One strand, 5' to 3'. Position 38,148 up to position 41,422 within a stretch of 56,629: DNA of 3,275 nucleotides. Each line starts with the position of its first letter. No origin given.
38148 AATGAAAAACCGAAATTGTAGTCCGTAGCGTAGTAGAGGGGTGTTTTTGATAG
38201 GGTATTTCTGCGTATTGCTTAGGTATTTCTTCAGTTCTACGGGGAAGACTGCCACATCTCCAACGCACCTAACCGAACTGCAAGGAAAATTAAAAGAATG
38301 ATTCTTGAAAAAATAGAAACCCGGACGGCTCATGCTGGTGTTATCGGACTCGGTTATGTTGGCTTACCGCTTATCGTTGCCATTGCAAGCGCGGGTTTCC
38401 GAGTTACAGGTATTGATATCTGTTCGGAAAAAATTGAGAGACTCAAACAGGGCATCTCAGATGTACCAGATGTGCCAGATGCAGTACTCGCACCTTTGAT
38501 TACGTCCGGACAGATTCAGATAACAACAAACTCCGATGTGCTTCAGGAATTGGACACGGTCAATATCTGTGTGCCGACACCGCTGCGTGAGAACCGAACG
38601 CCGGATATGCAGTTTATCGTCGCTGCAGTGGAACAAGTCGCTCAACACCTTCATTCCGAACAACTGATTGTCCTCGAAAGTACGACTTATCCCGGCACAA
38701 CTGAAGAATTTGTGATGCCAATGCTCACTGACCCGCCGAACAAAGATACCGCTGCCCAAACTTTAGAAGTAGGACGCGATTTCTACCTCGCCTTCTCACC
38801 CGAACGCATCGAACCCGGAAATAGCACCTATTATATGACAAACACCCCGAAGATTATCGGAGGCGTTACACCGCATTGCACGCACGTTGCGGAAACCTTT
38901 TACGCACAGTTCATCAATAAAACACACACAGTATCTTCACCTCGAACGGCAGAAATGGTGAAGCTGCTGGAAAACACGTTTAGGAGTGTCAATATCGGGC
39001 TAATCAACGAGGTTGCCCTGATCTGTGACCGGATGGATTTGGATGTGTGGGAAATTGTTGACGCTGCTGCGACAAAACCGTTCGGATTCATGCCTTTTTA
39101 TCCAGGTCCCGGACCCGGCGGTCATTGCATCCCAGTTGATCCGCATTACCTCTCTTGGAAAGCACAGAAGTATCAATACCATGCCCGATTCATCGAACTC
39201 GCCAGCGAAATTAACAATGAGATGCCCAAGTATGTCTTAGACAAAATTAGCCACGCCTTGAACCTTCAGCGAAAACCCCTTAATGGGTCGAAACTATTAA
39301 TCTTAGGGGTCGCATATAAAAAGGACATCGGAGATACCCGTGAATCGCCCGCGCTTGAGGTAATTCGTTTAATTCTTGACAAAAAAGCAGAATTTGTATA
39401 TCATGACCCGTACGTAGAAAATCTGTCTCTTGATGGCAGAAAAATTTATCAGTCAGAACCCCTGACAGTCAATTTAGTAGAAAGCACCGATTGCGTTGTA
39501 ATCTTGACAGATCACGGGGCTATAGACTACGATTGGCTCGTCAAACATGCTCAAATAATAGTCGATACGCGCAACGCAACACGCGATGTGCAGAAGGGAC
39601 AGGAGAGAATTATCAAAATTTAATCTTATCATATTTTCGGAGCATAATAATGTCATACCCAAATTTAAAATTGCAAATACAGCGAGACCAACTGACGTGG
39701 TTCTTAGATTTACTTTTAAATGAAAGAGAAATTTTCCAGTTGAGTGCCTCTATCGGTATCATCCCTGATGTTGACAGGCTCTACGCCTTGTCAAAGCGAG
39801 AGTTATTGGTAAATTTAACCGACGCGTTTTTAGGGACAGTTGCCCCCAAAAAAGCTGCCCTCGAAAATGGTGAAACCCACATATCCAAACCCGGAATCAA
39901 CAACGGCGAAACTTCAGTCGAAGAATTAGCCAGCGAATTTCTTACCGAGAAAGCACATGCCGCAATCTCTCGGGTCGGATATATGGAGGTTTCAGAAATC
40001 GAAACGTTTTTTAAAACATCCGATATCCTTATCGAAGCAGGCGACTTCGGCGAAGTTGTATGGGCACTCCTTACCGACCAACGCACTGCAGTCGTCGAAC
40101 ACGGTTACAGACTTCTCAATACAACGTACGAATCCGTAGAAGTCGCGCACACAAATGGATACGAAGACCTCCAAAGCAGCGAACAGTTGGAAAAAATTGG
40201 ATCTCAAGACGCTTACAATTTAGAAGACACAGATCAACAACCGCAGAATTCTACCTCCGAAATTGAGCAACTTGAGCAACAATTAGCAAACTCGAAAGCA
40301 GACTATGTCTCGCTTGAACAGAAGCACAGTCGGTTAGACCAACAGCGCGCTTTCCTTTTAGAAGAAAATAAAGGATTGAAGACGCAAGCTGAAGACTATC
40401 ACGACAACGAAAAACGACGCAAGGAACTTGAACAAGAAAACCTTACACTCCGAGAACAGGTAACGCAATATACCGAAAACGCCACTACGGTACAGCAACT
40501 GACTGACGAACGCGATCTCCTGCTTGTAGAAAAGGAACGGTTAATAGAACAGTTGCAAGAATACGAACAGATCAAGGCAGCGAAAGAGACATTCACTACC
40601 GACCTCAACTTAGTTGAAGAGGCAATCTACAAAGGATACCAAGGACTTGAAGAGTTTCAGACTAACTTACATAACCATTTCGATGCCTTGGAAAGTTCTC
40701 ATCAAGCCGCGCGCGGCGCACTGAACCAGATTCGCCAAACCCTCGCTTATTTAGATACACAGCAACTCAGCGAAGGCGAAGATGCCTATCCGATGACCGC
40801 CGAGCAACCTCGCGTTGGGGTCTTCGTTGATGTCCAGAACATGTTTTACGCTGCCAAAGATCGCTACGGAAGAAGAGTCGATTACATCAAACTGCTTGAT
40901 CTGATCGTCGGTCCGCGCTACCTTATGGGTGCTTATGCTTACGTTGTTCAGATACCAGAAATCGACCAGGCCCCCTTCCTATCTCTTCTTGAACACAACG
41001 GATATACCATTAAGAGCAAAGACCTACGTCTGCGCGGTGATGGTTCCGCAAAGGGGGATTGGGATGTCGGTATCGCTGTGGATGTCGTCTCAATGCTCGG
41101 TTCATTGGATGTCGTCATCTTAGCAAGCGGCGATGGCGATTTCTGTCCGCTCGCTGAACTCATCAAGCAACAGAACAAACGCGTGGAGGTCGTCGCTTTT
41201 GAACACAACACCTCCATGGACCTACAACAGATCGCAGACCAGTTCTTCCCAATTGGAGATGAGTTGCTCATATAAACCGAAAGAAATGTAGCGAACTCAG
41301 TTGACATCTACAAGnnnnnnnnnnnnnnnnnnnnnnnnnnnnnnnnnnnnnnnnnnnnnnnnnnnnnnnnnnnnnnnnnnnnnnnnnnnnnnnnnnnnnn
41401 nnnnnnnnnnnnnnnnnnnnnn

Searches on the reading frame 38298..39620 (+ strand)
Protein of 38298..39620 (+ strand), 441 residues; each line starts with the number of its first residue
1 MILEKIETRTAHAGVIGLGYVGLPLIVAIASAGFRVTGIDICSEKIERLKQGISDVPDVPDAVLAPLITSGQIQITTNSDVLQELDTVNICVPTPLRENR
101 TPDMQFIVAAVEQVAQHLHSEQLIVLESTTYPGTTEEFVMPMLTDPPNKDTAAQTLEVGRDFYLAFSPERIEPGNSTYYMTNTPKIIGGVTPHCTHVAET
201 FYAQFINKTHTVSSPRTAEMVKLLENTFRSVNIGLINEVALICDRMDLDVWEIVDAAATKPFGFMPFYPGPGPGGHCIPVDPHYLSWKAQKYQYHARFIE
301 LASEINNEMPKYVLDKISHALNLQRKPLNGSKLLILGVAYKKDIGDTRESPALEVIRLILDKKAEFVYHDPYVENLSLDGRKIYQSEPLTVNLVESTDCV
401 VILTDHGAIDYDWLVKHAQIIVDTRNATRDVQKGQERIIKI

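Call 38: search_protein_families(library=pfam, proteins=[window:38298-39620:+], max_evalue=0.001)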
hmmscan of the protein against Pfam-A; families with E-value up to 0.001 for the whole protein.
window:38298-39620:+ (441 aa): 4 families
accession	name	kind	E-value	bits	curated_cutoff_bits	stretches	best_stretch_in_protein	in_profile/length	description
PF03721.20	UDPG_MGDP_dh_N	-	6.6e-41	140.4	27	1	14-196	4-181/187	UDP-glucose/GDP-mannose dehydrogenase family, NAD binding domain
PF00984.24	UDPG_MGDP_dh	-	7.9e-33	112.9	25.4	1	216-307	1-93/94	UDP-glucose/GDP-mannose dehydrogenase family, central domain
PF03720.21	UDPG_MGDP_dh_C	-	4.9e-21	75.5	30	1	334-428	1-101/103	UDP-glucose/GDP-mannose dehydrogenase family, UDP binding domain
PF03446.21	NAD_binding_2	-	1.6e-07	31.9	21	1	14-138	3-103/161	NAD binding domain of 6-phosphogluconate dehydrogenase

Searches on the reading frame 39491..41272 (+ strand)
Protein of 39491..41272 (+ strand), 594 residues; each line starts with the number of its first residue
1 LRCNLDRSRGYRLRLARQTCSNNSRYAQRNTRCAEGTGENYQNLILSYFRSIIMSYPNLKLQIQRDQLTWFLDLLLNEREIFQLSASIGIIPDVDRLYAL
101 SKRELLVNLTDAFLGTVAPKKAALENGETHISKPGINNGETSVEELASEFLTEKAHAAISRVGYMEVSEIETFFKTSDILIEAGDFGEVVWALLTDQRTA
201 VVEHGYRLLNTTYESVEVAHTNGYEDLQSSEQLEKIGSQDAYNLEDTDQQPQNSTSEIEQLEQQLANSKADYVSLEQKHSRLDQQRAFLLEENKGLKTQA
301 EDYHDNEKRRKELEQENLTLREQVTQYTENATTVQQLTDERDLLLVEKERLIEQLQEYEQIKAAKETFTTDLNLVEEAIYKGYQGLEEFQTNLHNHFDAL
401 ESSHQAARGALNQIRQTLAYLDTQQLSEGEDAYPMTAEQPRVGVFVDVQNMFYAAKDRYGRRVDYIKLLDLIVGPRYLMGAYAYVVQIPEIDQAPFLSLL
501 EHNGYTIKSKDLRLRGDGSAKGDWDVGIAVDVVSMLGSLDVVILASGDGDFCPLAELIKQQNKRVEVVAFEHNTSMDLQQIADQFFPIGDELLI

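Call 38: search_protein_families(library=pfam, proteins=[window:39491-41272:+], max_evalue=0.001)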
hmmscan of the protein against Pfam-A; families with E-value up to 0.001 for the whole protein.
window:39491-41272:+ (594 aa): 1 family
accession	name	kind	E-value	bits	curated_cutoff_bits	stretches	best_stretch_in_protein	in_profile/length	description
PF01936.24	NYN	-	4.4e-31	108.8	24.2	1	441-588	1-144/145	NYN domain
